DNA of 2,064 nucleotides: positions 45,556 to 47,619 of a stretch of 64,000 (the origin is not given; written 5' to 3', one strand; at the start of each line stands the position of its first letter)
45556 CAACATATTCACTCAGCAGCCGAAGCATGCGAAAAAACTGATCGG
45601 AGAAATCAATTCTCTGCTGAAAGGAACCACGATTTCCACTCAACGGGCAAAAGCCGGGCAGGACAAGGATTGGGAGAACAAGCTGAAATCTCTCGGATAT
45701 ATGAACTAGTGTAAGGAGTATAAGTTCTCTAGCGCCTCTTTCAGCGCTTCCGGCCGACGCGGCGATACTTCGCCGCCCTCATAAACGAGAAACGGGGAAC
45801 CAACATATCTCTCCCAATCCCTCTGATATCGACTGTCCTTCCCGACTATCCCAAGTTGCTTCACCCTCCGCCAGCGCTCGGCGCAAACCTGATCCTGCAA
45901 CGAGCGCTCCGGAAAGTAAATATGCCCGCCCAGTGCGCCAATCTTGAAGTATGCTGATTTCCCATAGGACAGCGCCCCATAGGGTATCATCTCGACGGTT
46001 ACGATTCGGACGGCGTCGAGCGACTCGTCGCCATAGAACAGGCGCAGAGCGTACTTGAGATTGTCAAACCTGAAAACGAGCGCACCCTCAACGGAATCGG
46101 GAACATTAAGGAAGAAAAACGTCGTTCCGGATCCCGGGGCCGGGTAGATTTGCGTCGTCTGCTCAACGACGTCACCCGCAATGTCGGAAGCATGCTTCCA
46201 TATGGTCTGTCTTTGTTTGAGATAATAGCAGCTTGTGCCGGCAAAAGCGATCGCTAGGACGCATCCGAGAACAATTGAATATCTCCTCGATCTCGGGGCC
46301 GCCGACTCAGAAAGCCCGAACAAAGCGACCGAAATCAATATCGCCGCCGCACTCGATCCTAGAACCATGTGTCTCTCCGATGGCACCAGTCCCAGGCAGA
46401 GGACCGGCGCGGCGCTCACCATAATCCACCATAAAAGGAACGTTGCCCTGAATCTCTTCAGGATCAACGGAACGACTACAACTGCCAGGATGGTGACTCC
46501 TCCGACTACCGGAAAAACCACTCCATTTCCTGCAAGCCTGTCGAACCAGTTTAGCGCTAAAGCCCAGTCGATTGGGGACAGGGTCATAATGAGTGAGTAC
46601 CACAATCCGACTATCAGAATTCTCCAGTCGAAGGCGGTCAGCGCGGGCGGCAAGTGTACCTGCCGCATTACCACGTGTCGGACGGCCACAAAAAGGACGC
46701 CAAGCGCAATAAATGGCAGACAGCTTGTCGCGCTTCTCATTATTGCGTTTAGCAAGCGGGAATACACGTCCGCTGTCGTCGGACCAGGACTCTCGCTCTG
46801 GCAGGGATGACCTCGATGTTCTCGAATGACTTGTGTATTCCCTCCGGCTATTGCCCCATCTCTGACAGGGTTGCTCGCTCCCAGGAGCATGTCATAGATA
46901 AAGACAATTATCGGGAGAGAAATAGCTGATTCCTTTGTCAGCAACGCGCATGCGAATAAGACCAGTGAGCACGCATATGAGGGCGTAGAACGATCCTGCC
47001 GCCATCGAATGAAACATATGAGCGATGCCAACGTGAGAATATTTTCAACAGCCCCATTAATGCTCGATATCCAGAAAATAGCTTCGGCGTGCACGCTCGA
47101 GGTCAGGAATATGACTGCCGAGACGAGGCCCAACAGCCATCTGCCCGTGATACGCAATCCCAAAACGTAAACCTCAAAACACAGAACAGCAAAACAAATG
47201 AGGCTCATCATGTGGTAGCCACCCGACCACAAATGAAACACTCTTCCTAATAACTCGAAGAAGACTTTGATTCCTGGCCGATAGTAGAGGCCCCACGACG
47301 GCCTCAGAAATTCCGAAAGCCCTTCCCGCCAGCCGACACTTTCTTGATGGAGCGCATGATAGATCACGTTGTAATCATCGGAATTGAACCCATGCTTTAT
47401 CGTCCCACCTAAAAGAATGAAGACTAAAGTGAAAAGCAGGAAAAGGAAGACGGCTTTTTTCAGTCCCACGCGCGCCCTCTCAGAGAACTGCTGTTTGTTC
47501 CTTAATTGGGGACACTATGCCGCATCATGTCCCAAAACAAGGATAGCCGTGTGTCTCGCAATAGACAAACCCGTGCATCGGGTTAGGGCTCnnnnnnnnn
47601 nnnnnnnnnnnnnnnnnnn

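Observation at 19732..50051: ~30-kb glycan-assembly island with six GT-C membrane glycosyltransferases and seven methyltransferases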

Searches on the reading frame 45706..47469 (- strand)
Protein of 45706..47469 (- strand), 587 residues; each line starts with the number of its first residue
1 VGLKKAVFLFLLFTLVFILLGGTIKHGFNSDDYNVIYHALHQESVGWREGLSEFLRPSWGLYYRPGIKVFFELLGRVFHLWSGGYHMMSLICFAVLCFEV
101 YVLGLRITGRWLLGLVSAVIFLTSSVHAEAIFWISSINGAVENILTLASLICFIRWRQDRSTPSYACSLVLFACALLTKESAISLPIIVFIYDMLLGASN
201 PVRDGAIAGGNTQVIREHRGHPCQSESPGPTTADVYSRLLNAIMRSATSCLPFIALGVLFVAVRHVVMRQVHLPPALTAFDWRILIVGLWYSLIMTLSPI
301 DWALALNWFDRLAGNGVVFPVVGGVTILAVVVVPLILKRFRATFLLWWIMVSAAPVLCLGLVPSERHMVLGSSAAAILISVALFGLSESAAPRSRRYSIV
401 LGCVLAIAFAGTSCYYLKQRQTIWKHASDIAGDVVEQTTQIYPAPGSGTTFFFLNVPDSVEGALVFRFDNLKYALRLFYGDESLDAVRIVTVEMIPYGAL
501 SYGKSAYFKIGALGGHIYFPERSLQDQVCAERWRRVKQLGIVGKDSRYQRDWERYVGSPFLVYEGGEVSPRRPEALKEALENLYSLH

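Call 4: search_protein_families(library=pfam, proteins=[window:45706-47469:-], max_evalue=0.01)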
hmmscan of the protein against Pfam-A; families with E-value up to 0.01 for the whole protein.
window:45706-47469:- (587 aa): 0 families

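Call 9: search_protein_families(library=ncbifam, proteins=[window:45706-47469:-], max_evalue=0.01)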
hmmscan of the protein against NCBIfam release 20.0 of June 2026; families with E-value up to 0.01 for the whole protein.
window:45706-47469:- (587 aa): 0 families

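Call 10: find_encoding_contigs(protein=window:45706-47469:-, flank=10000, max_places=6)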
Protein window:45706-47469:- (587 aa): no gene with exactly this product is on record in the collection.

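Call 11: find_homologous_proteins(query=window:45706-47469:-)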
Query window:45706-47469:- (587 aa): 45 proteins with E <= 0.001 among 8000 candidates.
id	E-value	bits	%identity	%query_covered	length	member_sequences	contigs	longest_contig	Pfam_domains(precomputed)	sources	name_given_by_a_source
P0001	0.0e+0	1333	100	100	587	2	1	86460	-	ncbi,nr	ncbi:hypothetical protein HZA56_18000 [Candidatus Poribacteria bacterium]|nr:hypothetical protein [C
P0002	1.2e-281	954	71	97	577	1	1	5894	-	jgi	jgi:hypothetical protein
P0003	1.5e-224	765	58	100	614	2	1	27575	-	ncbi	-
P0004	1.9e-209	715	58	97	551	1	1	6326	-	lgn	-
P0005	5.6e-209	714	55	99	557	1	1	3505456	-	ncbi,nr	ncbi:MAG: hypothetical protein JSV16_05975 [Candidatus Hydrogenedentota bacterium]|nr:MAG: hypotheti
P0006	4.9e-208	711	57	98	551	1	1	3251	-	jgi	jgi:hypothetical protein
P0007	2.0e-204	699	57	96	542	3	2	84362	-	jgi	-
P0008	1.6e-202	693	56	98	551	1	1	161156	-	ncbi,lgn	-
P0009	2.5e-186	639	51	99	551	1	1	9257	-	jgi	jgi:hypothetical protein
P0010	7.3e-186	638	51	97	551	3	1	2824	PF13231.13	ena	-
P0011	2.0e-181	623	51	98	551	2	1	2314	-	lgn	-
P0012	2.9e-179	616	49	99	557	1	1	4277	-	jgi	jgi:hypothetical protein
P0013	2.1e-177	610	49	100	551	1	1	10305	-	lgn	-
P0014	1.9e-176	606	50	98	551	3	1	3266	-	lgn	-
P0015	3.9e-175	602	50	97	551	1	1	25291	-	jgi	jgi:hypothetical protein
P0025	2.7e-150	520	46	97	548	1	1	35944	-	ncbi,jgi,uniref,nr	ncbi:MAG: hypothetical protein C4520_20075 [Candidatus Abyssobacteria bacterium SURF_5]|uniref:Glyco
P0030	1.9e-11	62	26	31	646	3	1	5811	PF14559.13,PF13431.13,PF13414.13,PF00515.35,PF13424.13,PF13176.13,PF13432.13,PF13181.13,PF07719.24,PF13231.13,PF13374.13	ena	-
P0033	2.9e-7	48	29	30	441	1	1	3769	PF13414.13,PF00515.35,PF13424.13,PF13432.13,PF13181.13,PF07719.24,PF13231.13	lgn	-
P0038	1.2e-5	42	31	23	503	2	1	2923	PF13431.13,PF13414.13,PF13424.13,PF13432.13,PF07719.24,PF13231.13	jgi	jgi:tetratricopeptide (TPR) repeat protein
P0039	2.4e-5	41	33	25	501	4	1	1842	PF13431.13,PF13424.13,PF13432.13,PF07719.24,PF13231.13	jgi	jgi:hypothetical protein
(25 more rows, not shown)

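Call 12: find_encoding_contigs(protein=P0005, flank=10000, max_places=2)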
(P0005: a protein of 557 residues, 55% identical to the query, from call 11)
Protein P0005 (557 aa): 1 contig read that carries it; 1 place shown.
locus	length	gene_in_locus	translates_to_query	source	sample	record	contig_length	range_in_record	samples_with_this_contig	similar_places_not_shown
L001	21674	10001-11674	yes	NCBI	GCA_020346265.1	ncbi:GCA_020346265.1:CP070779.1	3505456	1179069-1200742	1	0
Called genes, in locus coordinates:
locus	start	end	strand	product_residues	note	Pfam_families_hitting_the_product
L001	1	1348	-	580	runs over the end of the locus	PF14238:DUF4340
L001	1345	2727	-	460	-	PF23357:DUF7088, PF09822:ABC_transp_aux, PF14258:DUF4350 (weak), PF23355:IFT52_GIFT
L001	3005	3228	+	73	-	-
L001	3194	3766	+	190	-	PF24163:HCP (weak), PF05135:Phage_connect_1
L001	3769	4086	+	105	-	PF05521:Phage_HCP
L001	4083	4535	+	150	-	PF04883:HK97-gp10_like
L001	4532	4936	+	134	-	PF11367:Tail_completion_gp17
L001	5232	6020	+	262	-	PF07963:N_methyl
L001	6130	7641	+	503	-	PF00884:Sulfatase, PF16347:SGSH_C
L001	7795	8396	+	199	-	PF00535:Glycos_transf_2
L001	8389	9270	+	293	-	PF13489:Methyltransf_23, PF13847:Methyltransf_31, PF08241:Methyltransf_11, PF08242:Methyltransf_12, PF13649:Methyltransf_25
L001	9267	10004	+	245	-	PF13489:Methyltransf_23, PF07021:MetW (faint), PF13847:Methyltransf_31, PF08241:Methyltransf_11, PF08242:Methyltransf_12 (weak), PF13649:Methyltransf_25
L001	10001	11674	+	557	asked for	-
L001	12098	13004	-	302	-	PF02629:CoA_binding (weak), PF13380:CoA_binding_2, PF13607:Succ_CoA_lig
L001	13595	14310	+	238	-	PF00142:Fer4_NifH, PF01656:CbiA, PF02374:ArsA_ATPase, PF10609:ParA (weak), PF13479:AAA_24 (faint), PF13614:AAA_31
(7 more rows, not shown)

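Call 13: find_encoding_contigs(protein=P0008, flank=10000, max_places=2)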
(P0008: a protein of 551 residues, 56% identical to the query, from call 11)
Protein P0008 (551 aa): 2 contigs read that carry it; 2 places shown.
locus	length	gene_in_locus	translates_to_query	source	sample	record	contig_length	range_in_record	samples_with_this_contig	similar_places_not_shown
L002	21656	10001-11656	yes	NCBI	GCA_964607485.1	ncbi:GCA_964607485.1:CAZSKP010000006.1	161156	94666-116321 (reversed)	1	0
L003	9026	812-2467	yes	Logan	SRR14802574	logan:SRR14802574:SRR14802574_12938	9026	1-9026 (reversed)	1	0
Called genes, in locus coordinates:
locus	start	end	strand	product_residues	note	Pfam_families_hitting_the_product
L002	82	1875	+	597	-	PF05157:MshEN, PF00437:T2SSE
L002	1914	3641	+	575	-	PF05157:MshEN, PF00437:T2SSE, PF25199:nSTAND_NTPase5 (faint)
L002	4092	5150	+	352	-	PF00308:Bac_DnaA, PF00004:AAA (weak), PF01695:IstB_IS21, PF08299:Bac_DnaA_C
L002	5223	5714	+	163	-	PF01451:LMWPc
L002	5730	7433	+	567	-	PF14716:HHH_8, PF14520:HHH_5 (weak), PF00633:HHH (faint), PF12836:HHH_3 (faint), PF14520:HHH_5, PF14791:DNA_pol_B_thumb, PF02811:PHP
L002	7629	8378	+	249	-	PF00535:Glycos_transf_2, PF13641:Glyco_tranf_2_3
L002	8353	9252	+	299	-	PF13489:Methyltransf_23, PF08241:Methyltransf_11, PF08242:Methyltransf_12, PF13649:Methyltransf_25, PF13847:Methyltransf_31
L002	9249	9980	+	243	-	PF13489:Methyltransf_23, PF07021:MetW (weak), PF13847:Methyltransf_31, PF08241:Methyltransf_11, PF08242:Methyltransf_12 (weak), PF13649:Methyltransf_25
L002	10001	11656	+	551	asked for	-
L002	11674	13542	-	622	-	PF13231:PMT_2, PF23914:TPR_CcmH_CycH (faint), PF14559:TPR_19, PF13432:TPR_16, PF00515:TPR_1 (weak), PF13424:TPR_12, PF13414:TPR_11 (weak), PF14559:TPR_19, +13 more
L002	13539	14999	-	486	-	PF01943:Polysacc_synt, PF13440:Polysacc_synt_3, PF03023:MurJ (faint), PF01554:MatE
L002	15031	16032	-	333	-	PF13439:Glyco_transf_4 (faint), PF13692:Glyco_trans_1_4 (weak), PF00534:Glycos_transf_1 (weak)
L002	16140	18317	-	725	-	PF09586:YfhO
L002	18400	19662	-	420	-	PF13439:Glyco_transf_4, PF13579:Glyco_trans_4_4, PF00534:Glycos_transf_1, PF13692:Glyco_trans_1_4, PF13524:Glyco_trans_1_2 (weak)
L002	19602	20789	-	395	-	PF13477:Glyco_trans_4_2, PF13439:Glyco_transf_4, PF13579:Glyco_trans_4_4, PF00534:Glycos_transf_1, PF13692:Glyco_trans_1_4, PF13524:Glyco_trans_1_2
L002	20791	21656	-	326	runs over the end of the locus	PF13641:Glyco_tranf_2_3 (weak), PF00535:Glycos_transf_2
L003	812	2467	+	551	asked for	-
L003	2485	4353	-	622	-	PF13231:PMT_2, PF23914:TPR_CcmH_CycH (faint), PF14559:TPR_19, PF13432:TPR_16, PF00515:TPR_1 (weak), PF13424:TPR_12, PF13414:TPR_11 (weak), PF14559:TPR_19, +13 more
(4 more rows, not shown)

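Call 14: find_encoding_contigs(protein=P0025, flank=10000, max_places=2)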
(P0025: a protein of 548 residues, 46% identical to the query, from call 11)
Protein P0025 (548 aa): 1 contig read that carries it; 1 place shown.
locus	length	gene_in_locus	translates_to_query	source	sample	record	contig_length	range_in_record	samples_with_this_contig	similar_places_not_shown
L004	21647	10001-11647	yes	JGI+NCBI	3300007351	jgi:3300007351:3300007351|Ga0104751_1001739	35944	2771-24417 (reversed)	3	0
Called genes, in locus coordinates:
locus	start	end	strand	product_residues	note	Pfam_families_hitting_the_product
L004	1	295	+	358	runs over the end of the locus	PF01408:GFO_IDH_MocA, PF03447:NAD_binding_3 (weak), PF22725:GFO_IDH_MocA_C3, PF02894:GFO_IDH_MocA_C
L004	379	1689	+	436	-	PF02056:Glyco_hydro_4, PF11975:Glyco_hydro_4C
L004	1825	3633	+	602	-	PF02837:Glyco_hydro_2_N, PF22666:Glyco_hydro_2_N2, PF00703:Glyco_hydro_2, PF02836:Glyco_hydro_2_C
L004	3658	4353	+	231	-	PF03737:RraA-like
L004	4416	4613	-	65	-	-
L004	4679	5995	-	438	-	PF07690:MFS_1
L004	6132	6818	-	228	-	PF02581:TMP-TENI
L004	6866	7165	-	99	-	PF00216:Bac_DNA_binding, PF18291:HU-HIG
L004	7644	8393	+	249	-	PF00535:Glycos_transf_2, PF13641:Glyco_tranf_2_3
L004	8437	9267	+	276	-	PF13489:Methyltransf_23, PF08241:Methyltransf_11, PF08242:Methyltransf_12, PF13649:Methyltransf_25, PF13847:Methyltransf_31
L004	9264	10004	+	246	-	PF13489:Methyltransf_23, PF07021:MetW (weak), PF13847:Methyltransf_31, PF08241:Methyltransf_11, PF08242:Methyltransf_12, PF13649:Methyltransf_25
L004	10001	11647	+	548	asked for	-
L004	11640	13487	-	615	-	PF13231:PMT_2, PF12895:ANAPC3 (faint), PF13414:TPR_11, PF13431:TPR_17 (weak), PF14559:TPR_19 (weak), PF13432:TPR_16 (weak), PF13424:TPR_12, PF14559:TPR_19 (weak), +9 more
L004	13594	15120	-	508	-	PF01943:Polysacc_synt, PF13440:Polysacc_synt_3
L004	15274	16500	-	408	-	PF13439:Glyco_transf_4, PF00534:Glycos_transf_1, PF13692:Glyco_trans_1_4, PF13524:Glyco_trans_1_2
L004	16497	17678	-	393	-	PF13477:Glyco_trans_4_2, PF13439:Glyco_transf_4, PF13579:Glyco_trans_4_4, PF00534:Glycos_transf_1, PF13692:Glyco_trans_1_4, PF13524:Glyco_trans_1_2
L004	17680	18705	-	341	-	PF00535:Glycos_transf_2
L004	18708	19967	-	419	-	PF03721:UDPG_MGDP_dh_N, PF00984:UDPG_MGDP_dh, PF03720:UDPG_MGDP_dh_C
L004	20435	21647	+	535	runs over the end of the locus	PF02366:PMT, PF13231:PMT_2 (weak)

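Call 18: find_related_loci(query=A1, collection=genome_contigs, flank=10000)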
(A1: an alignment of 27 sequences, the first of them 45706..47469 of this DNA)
Query A1 (587 aa) in genome_contigs; peptide patterns used: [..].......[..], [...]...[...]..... (x = any residue, [..] = any of these).
56 stretches matched a pattern; 6 encode a relative of the query (tblastn E <= 1e-3); 6 distinct loci.
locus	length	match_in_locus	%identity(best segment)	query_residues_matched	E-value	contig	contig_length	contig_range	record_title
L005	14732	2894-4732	58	1-586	0e+0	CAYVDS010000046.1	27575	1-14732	MAG TPA_asm: uncultured bacterium isolate binchicken_co232_148 genome assembly, contig: NODE_3098_length_27575_cov_4.701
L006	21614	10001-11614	56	12-586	0e+0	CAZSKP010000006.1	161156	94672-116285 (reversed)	MAG TPA_asm: uncultured bacterium isolate binchicken_co294_12 genome assembly, contig: NODE_164_length_161156_cov_7.6988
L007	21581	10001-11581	57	21-586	0e+0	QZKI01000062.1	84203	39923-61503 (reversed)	MAG: Candidatus Abyssobacteria bacterium SURF_17 Ga0104751_1000256, whole genome shotgun sequence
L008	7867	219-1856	46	4-586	6e-170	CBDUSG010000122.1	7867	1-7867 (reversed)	MAG TPA_asm: uncultured bacterium isolate SRR22302348_concoct_115 genome assembly, contig: ERZ25073597.3639, whole genom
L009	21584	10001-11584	47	23-587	9e-163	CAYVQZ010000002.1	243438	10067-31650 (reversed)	MAG TPA_asm: uncultured bacterium isolate binchicken_co17_451 genome assembly, contig: NODE_62_length_243438_cov_25.8738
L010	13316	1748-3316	46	24-586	1e-151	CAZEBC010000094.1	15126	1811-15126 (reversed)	MAG TPA_asm: uncultured bacterium isolate binchicken_co107_64 genome assembly, contig: NODE_9363_length_15126_cov_11.386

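Call 26: predict_structure(alignment_id=A1)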
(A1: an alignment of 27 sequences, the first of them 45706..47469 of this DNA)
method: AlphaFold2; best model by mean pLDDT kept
length: 587 residues; sequences in the alignment: 27
mean_pLDDT: 86.4   pTM: 0.87
mean pLDDT of the five models: 86.4, 85.2, 85.2, 83.8, 82.1
residues with pLDDT >= 90: 353; 70-90: 167; 50-70: 35; < 50: 32
segments of 3 or more residues with pLDDT < 50: 60-62, 200-224, 276-278
pLDDT, mean of each block of 10 residues (from residue 1): 80 95 93 89 68 65 71 92 95 96 94 95 90 88 96 94 97 91 93 82 38 37 52 81 93 94 81 56 81 90 79 66 82 88 94 77 82 97 95 92 96 94 95 97 96 96 90 95 96 90 87 93 88 94 94 94 95 95 95
secondary structure, 60 per line:
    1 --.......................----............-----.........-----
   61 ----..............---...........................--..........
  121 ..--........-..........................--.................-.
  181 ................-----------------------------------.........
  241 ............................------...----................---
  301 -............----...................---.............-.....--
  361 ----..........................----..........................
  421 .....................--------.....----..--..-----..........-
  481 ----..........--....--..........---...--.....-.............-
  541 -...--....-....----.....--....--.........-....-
elements in order: H3-25 H30-41 H47-55 H65-78 H82-108 H111-122 H125-132 H134-159 H162-178 H180-196 H232-268 H282-297 H302-313 H318-336 H340-352 H354-358 H365-390 H395-441 E450-454 H470-479 E485-491 H497-500 H503-512 E516-518 H521-525 H527-539 E542-544 H547-550 H552-555 E560-564 E567-570 H573-581 E583-586

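Call 29: fold_search(model_id=the predicted structure, library=pdb)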
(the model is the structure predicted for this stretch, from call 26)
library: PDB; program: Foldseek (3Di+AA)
matches with E <= 10: 224; with E <= 0.001: 16
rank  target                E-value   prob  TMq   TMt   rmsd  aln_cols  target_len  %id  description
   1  5gmy_A                3.1e-05  1.00  0.42  0.31  15.8       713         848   11  Crystal structure of the Archaeoglobus fulgidus oligosaccharyltransferase (O29867_ARCFU) tethered with an acceptor pep (released 2017-02-01)
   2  3wak                  3.3e-05  1.00  0.41  0.29  16.4       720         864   10  Crystal structure of the Archaeoglobus fulgidus oligosaccharyltransferase (O29867_ARCFU) in the apo form (released 2013-10-30)
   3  7e9s_A                3.6e-05  1.00  0.41  0.30  15.6       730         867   10  Archaeal oligosaccharyltransferase AglB from Archaeoglobus fulgidus in complex with an inhibitory peptide and a dolich (released 2021-09-08)
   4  7oci_F                3.7e-05  1.00  0.41  0.38  13.2       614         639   10  Cryo-EM structure of yeast Ost6p containing oligosaccharyltransferase complex (released 2022-02-16)
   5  8b6l_I                5.4e-05  1.00  0.43  0.38  15.8       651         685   10  Subtomogram average of the human Sec61-TRAP-OSTA-translocon (released 2022-12-07)
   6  3rce_A                6.4e-05  1.00  0.43  0.37  12.4       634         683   10  Bacterial oligosaccharyltransferase PglB (released 2011-06-15)
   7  3waj                  1.2e-04  1.00  0.42  0.32  14.9       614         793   11  Crystal structure of the Archaeoglobus fulgidus oligosaccharyltransferase (O29867_ARCFU) complex with Zn and sulfate (released 2013-10-30)
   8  5ogl_A                1.2e-04  1.00  0.43  0.36  12.8       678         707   11  Structure of bacterial oligosaccharyltransferase PglB in complex with an acceptor peptide and an lipid-linked oligosac (released 2017-10-25)
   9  8agc_A                1.3e-04  1.00  0.40  0.35  15.9       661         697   11  Structure of yeast oligosaccharylransferase complex with lipid-linked oligosaccharide and non-acceptor peptide bound (released 2022-12-07)
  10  8age_A                1.9e-04  1.00  0.41  0.38  11.9       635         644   10  Structure of yeast oligosaccharylransferase complex with acceptor peptide bound (released 2022-12-07)
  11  6ezn_F                2.2e-04  1.00  0.38  0.35  13.7       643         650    9  Cryo-EM structure of the yeast oligosaccharyltransferase (OST) complex (released 2018-01-17)
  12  9n9j_I                3.1e-04  1.00  0.41  0.36  15.3       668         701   11  Structure of a GRP94 folding intermediate engaged with a CCDC134- and FKBP11-bound secretory translocon (released 2025-11-19)
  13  9i5k_A                3.3e-04  1.00  0.34  0.39  11.3       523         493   12  Structure of the Chaetomium thermophilum Pmt4 homodimer (C2 symmetry) (released 2025-12-24)
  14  6gxc_A                4.0e-04  1.00  0.42  0.36  10.7       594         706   12  Bacterial oligosaccharyltransferase PglB in complex with an inhibitory peptide and a reactive lipid-linked oligosaccha (released 2018-11-14)
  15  6s7t_A                5.2e-04  1.00  0.44  0.37  11.6       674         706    9  Cryo-EM structure of human oligosaccharyltransferase complex OST-B (released 2019-12-18)
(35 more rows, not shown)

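Call 45: search_protein_representatives(alignment_id=A1)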
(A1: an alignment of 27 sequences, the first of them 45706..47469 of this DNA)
Query: 27 sequences, 551 profile positions. Proteins with E-value up to 0.001 (for the whole library): 37690; up to 1e-10: 9407; up to 1e-30: 58. The best 150 are listed.
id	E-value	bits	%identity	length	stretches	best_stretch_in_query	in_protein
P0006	2.0e-278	941.0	-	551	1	2-550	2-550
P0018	9.0e-258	872.8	-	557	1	2-550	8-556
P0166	4.2e-193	659.4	-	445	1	108-551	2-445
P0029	3.7e-161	553.9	-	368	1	75-441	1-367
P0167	1.9e-112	393.1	-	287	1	259-550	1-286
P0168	7.7e-81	288.8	-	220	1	334-551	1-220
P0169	4.3e-53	197.2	-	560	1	10-518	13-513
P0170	2.4e-46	174.9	-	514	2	3-227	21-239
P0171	2.5e-45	171.6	-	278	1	420-551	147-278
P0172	3.2e-45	171.2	-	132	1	420-550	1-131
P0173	1.8e-43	165.4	-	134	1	232-348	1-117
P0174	5.6e-43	163.8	-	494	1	7-473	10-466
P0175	4.3e-42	160.9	-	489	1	8-458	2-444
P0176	3.2e-40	154.7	-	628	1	8-461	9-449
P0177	5.1e-40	154.1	-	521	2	9-198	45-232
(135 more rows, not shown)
